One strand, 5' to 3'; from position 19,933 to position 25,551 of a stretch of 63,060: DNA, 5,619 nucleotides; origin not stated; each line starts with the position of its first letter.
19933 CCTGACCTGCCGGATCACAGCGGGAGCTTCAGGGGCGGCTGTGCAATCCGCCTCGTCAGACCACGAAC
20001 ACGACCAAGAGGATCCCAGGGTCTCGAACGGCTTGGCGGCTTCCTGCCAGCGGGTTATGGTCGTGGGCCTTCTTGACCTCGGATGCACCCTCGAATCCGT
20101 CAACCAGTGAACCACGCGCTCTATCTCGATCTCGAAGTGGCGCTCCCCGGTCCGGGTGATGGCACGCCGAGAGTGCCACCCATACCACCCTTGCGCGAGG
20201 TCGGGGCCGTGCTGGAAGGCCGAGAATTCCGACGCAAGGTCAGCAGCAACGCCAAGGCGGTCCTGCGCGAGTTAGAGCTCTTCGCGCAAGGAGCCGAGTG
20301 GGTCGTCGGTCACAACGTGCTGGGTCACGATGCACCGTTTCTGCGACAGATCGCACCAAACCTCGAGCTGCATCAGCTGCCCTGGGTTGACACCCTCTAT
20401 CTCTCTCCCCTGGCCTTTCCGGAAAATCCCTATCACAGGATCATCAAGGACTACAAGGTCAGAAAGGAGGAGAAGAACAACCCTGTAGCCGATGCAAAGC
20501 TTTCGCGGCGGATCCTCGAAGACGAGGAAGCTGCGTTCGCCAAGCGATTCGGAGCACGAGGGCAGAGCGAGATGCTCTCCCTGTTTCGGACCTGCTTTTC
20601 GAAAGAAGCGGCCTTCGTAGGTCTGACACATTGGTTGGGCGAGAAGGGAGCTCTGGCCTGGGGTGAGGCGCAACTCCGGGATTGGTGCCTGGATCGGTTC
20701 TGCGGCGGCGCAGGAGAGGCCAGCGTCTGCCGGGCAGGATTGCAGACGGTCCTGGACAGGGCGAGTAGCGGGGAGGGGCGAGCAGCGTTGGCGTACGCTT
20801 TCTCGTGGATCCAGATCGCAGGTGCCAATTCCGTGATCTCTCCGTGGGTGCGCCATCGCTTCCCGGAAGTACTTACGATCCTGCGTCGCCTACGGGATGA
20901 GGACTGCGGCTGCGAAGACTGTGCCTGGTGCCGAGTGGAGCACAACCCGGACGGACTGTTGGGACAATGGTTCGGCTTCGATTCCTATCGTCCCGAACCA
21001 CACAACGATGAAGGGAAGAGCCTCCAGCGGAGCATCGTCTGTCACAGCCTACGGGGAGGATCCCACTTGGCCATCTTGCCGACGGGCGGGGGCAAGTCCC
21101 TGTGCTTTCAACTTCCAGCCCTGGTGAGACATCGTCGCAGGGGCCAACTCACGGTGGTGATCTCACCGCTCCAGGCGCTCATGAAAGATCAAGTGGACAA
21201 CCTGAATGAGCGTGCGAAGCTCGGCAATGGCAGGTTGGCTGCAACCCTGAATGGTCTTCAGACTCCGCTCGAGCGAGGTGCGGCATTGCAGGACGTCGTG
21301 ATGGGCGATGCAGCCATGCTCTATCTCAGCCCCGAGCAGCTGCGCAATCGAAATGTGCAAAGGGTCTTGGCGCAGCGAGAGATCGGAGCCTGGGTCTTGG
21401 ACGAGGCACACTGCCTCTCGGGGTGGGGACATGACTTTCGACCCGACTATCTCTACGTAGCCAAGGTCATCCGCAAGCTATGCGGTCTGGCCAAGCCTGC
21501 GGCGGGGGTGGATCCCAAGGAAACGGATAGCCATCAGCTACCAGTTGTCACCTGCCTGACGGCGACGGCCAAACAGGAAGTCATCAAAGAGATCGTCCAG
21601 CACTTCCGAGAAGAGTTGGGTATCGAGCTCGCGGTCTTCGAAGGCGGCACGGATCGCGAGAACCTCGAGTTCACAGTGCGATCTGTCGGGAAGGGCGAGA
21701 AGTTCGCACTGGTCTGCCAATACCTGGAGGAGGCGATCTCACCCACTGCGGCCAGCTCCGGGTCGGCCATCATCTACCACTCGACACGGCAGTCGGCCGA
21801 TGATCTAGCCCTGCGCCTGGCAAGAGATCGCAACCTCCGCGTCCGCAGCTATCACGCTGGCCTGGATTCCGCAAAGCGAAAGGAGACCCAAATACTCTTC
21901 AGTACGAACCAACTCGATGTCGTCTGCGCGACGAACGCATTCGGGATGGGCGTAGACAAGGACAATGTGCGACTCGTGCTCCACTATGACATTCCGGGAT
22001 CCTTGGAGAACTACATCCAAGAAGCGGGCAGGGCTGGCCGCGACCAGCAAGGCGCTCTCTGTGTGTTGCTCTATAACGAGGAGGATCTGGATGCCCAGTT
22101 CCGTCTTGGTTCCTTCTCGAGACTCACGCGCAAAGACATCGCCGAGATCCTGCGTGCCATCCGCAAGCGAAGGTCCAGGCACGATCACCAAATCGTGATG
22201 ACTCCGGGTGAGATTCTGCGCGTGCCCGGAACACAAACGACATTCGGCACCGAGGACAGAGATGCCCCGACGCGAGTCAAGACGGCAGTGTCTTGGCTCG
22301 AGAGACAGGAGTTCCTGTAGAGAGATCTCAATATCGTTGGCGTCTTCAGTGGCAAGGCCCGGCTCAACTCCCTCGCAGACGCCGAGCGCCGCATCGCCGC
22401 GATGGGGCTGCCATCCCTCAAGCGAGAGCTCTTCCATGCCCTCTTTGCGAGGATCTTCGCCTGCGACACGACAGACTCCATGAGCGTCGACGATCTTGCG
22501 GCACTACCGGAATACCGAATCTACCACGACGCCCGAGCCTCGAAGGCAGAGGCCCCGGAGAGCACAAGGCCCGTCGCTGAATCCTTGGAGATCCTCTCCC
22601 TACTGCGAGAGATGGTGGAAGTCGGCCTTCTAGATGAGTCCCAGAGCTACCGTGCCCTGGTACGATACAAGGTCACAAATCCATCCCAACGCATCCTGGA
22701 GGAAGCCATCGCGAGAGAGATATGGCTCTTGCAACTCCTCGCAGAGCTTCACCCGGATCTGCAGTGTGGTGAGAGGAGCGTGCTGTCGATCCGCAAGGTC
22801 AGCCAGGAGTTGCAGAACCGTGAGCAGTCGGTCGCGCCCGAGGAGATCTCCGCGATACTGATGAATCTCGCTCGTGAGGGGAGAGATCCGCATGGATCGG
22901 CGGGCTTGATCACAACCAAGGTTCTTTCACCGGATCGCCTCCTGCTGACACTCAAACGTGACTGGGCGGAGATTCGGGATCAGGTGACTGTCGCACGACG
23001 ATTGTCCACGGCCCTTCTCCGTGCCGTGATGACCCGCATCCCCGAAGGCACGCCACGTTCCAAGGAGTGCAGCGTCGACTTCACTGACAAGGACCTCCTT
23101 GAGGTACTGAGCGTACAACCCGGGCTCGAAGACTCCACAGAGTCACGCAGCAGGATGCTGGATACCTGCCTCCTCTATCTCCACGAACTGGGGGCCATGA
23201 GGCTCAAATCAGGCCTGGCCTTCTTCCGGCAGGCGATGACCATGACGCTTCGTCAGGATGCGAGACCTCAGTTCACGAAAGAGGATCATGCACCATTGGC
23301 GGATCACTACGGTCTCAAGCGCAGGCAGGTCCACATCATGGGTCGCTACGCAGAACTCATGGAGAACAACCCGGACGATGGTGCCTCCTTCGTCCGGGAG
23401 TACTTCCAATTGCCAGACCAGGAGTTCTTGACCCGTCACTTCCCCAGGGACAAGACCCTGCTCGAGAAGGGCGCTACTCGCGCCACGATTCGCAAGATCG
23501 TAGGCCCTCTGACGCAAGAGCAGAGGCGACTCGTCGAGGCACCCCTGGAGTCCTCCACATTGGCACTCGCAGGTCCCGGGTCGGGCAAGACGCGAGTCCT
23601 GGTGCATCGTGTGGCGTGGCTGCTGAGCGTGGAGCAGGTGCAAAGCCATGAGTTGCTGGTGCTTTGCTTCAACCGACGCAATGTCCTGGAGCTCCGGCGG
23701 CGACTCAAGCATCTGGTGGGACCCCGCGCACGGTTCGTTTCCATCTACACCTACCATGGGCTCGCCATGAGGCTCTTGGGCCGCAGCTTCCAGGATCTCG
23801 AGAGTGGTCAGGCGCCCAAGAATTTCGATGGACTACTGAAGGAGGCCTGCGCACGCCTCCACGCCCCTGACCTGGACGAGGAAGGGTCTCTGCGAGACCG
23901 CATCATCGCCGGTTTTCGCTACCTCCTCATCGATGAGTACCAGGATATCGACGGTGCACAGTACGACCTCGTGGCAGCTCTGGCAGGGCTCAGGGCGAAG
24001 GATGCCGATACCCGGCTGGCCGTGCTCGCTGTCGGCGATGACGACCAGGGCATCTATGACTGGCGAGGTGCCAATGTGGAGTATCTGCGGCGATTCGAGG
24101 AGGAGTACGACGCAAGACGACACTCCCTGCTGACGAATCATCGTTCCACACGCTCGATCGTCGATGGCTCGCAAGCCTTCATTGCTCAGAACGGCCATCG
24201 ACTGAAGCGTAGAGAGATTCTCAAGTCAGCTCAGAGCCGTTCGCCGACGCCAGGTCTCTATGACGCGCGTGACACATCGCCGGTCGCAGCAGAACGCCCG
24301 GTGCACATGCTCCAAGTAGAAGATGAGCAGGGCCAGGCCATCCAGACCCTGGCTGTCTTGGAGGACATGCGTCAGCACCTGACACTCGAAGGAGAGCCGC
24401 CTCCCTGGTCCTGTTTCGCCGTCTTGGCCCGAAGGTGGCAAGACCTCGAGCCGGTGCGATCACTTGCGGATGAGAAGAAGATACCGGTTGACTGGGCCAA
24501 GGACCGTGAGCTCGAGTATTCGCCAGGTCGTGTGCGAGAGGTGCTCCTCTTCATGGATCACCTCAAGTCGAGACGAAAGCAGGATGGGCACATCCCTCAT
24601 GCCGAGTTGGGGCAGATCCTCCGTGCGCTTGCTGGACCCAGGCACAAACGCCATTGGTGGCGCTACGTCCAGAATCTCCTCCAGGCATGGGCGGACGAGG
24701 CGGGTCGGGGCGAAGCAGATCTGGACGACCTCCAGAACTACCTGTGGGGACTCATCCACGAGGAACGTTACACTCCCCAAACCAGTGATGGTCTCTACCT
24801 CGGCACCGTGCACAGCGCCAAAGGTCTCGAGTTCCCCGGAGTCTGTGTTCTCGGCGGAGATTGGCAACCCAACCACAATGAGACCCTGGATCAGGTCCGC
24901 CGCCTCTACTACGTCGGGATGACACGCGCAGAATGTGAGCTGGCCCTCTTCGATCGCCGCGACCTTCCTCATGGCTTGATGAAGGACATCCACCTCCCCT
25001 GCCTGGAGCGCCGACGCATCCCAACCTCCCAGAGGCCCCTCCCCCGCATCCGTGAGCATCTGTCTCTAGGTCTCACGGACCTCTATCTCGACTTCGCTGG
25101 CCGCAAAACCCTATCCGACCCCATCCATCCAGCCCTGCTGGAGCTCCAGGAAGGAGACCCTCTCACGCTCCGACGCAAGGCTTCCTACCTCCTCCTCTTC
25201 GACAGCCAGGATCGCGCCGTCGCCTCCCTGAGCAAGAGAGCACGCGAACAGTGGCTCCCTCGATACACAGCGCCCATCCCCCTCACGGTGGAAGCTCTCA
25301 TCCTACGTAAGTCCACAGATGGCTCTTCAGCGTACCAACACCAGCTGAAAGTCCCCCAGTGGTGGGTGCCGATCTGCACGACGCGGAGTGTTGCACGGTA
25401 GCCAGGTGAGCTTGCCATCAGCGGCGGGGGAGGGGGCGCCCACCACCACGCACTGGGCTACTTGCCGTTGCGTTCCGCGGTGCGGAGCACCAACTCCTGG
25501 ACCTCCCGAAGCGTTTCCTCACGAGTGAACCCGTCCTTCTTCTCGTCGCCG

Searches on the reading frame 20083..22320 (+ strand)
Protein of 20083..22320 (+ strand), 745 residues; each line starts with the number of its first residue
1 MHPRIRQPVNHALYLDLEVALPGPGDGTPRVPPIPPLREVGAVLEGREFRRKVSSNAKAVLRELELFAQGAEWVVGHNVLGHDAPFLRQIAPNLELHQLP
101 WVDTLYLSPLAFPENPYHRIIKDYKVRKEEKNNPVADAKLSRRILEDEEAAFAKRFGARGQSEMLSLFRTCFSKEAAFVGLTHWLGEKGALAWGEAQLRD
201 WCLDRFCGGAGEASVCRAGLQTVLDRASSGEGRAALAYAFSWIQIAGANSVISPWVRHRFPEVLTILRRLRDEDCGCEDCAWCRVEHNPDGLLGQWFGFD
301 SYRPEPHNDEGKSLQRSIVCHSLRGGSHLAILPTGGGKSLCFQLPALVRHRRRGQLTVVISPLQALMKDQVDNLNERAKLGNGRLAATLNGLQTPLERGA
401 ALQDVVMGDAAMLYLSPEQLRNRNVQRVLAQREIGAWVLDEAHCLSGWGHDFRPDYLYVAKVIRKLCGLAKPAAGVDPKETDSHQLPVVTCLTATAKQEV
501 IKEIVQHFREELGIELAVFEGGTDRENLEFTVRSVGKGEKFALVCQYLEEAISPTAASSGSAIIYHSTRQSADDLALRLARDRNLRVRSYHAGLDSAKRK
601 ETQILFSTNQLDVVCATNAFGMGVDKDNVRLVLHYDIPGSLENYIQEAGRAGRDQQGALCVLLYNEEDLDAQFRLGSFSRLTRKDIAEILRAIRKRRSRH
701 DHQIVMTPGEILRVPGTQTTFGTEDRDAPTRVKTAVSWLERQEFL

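Call 50: search_protein_families(library=pfam, proteins=[window:20083-22320:+], max_evalue=0.001)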
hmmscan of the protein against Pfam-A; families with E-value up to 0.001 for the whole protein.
window:20083-22320:+ (745 aa): 2 families
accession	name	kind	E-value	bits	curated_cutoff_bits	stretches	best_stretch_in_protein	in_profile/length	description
PF00270.35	DEAD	-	2.6e-22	79.7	26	1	314-502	3-165/167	DEAD/DEAH box helicase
PF00271.37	Helicase_C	-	2.7e-20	73.1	23.5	1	540-654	2-109/110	Helicase conserved C-terminal domain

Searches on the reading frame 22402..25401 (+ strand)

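Call 51: search_protein_families(library=pfam, proteins=[window:22402-25401:+], max_evalue=0.001)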
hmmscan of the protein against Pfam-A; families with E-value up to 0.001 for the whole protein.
window:22402-25401:+ (999 aa): 4 families
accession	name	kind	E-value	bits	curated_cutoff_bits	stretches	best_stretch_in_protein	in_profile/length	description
PF00580.27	UvrD-helicase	-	2.6e-40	139.2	23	2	370-474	1-103/271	UvrD/REP helicase N-terminal domain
PF13245.12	AAA_19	-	1.3e-17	64.6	25.1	1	382-552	10-131/134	AAA domain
PF13361.12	UvrD_C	-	6.4e-13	49.3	25.6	1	793-848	282-344/350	UvrD-like helicase C-terminal domain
PF13538.12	UvrD_C_2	-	1.1e-08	35.3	27.4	1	798-849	2-51/52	UvrD-like helicase C-terminal domain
